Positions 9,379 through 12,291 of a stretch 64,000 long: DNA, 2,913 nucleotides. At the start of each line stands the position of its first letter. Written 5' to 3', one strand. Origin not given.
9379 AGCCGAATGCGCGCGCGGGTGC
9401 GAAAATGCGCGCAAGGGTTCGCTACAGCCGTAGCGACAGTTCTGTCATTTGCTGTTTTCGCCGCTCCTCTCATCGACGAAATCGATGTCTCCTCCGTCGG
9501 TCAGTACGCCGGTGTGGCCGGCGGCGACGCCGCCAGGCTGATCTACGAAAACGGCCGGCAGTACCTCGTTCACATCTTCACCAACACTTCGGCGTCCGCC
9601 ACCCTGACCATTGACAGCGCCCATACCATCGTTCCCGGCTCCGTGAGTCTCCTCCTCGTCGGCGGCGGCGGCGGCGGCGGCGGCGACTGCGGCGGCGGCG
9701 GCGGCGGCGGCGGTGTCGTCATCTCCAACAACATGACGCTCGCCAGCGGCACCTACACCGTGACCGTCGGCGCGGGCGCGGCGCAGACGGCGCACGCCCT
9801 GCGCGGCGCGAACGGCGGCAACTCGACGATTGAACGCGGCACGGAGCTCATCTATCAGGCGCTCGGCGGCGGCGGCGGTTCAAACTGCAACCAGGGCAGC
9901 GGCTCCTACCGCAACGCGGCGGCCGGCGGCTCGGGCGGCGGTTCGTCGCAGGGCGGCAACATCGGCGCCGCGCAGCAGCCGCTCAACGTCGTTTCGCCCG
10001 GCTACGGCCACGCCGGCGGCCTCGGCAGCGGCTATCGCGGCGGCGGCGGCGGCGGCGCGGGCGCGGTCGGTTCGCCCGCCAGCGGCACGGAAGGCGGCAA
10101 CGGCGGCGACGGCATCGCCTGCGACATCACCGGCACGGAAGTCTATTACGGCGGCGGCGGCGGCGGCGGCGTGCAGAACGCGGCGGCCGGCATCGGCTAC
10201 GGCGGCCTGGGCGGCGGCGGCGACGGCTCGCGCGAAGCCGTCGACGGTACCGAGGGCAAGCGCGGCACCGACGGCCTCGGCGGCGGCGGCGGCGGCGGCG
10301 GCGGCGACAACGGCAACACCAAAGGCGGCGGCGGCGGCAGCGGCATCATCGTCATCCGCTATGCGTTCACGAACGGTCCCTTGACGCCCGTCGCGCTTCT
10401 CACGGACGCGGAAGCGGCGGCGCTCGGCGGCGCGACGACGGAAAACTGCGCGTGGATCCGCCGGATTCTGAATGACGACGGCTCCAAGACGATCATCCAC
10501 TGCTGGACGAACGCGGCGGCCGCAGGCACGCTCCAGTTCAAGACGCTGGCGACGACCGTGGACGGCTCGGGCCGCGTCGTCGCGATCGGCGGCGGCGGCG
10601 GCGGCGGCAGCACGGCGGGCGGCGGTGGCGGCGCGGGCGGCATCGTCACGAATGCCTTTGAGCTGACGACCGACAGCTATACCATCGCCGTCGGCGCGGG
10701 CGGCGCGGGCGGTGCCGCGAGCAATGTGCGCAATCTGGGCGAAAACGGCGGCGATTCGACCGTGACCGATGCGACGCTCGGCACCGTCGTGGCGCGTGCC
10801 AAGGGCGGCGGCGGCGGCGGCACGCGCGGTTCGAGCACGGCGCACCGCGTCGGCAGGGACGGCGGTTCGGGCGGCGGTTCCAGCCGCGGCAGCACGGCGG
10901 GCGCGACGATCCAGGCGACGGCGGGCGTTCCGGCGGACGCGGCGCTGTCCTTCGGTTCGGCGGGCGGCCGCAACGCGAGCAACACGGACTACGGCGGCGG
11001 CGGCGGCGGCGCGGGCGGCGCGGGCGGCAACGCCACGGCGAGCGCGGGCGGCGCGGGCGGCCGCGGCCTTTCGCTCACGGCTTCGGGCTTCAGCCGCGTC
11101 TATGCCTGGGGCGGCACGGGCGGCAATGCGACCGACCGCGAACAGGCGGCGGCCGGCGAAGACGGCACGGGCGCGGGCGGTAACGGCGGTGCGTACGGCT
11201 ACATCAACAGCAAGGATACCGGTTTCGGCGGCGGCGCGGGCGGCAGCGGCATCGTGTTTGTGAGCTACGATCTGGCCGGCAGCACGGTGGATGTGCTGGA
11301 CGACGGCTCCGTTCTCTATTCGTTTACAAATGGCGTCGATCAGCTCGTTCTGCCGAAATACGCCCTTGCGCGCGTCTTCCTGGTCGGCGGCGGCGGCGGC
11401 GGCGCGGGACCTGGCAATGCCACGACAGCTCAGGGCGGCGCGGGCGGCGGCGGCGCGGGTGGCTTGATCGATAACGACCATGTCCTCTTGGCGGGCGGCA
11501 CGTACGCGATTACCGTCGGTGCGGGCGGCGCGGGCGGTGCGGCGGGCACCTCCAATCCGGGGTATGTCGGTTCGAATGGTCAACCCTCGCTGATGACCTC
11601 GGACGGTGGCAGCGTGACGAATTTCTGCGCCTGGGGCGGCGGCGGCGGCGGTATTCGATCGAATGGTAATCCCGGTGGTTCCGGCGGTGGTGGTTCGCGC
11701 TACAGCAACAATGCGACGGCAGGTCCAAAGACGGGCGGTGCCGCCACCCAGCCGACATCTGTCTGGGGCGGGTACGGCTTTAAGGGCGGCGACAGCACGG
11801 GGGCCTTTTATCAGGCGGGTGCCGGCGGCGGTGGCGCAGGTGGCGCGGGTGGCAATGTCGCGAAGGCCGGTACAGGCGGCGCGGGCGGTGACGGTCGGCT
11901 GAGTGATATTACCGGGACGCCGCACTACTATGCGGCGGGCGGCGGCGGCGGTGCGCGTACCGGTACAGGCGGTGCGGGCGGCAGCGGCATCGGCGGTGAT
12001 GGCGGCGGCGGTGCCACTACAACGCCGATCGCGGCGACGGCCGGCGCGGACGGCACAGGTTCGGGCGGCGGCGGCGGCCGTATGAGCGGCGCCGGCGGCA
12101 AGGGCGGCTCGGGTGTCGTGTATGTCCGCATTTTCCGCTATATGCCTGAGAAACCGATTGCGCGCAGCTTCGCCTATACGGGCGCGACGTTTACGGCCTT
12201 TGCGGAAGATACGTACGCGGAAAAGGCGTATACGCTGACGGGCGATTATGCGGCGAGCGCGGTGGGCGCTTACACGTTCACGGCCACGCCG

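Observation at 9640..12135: Three tandem glycine-rich modules at the N-terminus of giant protein 1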

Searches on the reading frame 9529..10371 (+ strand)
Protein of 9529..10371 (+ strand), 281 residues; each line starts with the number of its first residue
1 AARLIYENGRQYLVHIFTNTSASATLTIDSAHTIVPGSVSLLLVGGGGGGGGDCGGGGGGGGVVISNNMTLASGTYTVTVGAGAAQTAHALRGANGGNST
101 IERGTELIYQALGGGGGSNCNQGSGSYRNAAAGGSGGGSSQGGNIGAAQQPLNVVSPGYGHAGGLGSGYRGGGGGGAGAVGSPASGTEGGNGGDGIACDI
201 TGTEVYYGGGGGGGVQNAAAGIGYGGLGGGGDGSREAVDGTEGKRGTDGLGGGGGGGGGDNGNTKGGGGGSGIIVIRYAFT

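Call 9: search_protein_families(library=pfam, proteins=[window:9532-10371:+], max_evalue=1)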
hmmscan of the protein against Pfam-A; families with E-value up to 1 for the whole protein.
seq(280 aa): 1 family
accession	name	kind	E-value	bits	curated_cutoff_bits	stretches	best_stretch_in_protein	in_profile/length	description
PF21722.4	Gly_rich_2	-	3e-22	80.2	24.3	1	35-277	12-225/226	Glycine-rich domain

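Call 25: search_protein_representatives(protein=window:9529-10371:+)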
Query: 281 residues. Proteins with E-value up to 0.001 (for the whole library): 9030; up to 1e-10: 2405; up to 1e-30: 139. The best 150 are listed.
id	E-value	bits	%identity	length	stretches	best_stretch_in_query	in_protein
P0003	9.5e-84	297.9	46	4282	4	9-279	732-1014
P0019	2.6e-79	283.4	45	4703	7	38-278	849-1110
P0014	9.0e-79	281.6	45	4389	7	4-277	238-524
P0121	3.5e-78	279.7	46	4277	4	9-279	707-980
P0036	1.3e-69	251.5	49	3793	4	21-279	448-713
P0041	4.2e-64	233.4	50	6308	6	9-279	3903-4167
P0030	4.9e-64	233.2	45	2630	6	20-278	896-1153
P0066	2.3e-62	227.8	46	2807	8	32-279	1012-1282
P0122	7.3e-61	222.8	49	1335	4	13-278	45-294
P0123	1.5e-60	221.7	46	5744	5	40-279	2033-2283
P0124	2.7e-59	217.6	49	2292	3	14-277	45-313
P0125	3.4e-59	217.3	45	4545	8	39-278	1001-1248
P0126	1.0e-57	212.5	44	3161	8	14-279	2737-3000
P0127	1.3e-57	212.1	46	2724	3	7-278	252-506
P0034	2.8e-57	211.0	49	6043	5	39-279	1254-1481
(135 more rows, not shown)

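Call 80: search_protein_families(library=phrogs, proteins=[window:9529-10371:+], max_evalue=0.001)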
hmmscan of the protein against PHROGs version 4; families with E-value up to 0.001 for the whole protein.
window:9529-10371:+ (281 aa): 1 family
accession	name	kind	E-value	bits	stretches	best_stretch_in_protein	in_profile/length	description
phrog_2295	-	unknown function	6.6e-46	158.4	1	6-279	570-847/1183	-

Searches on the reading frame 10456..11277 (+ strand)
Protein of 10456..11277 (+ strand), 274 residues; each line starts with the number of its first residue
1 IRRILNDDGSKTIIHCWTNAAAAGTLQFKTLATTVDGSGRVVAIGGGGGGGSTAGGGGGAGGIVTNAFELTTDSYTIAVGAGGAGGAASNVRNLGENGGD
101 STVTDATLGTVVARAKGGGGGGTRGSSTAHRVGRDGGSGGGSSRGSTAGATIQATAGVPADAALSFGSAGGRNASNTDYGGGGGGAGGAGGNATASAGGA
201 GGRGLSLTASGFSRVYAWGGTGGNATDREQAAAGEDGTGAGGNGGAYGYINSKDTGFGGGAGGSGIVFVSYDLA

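Call 9: search_protein_families(library=pfam, proteins=[window:10456-11277:+], max_evalue=1)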
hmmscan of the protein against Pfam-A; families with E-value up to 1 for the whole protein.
seq(274 aa): 1 family
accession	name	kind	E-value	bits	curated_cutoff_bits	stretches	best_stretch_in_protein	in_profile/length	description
PF21722.4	Gly_rich_2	-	2.6e-19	70.6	24.3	1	40-271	18-225/226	Glycine-rich domain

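Call 80: search_protein_families(library=phrogs, proteins=[window:10456-11277:+], max_evalue=0.001)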
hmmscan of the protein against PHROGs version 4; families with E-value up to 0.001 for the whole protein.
window:10456-11277:+ (274 aa): 2 families
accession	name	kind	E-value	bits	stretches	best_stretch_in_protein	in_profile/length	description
phrog_2295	-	unknown function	1.7e-24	87.5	1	24-272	585-847/1183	-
phrog_863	-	tail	3.3e-06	27.3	1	40-204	421-597/690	tail fiber assembly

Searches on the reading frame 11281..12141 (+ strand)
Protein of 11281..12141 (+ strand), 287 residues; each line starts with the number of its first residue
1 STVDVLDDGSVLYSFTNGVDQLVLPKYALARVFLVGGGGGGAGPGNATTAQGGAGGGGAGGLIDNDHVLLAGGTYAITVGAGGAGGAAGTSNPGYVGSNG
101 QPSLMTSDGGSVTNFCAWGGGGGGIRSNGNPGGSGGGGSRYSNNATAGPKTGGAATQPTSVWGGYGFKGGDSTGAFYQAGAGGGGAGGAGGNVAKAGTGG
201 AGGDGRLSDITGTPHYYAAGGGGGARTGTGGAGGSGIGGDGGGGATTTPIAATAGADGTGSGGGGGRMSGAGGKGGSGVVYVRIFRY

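Call 9: search_protein_families(library=pfam, proteins=[window:11281-12141:+], max_evalue=1)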
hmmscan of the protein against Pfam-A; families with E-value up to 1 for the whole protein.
seq(287 aa): 1 family
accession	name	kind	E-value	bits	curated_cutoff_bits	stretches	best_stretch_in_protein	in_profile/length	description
PF21722.4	Gly_rich_2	-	3.4e-11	44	24.3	1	31-283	18-224/226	Glycine-rich domain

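Call 80: search_protein_families(library=phrogs, proteins=[window:11281-12141:+], max_evalue=0.001)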
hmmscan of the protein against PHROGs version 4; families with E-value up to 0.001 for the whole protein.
window:11281-12141:+ (287 aa): 1 family
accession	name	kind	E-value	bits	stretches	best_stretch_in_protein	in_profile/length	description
phrog_2295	-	unknown function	9.6e-33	114.8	1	31-283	599-845/1183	-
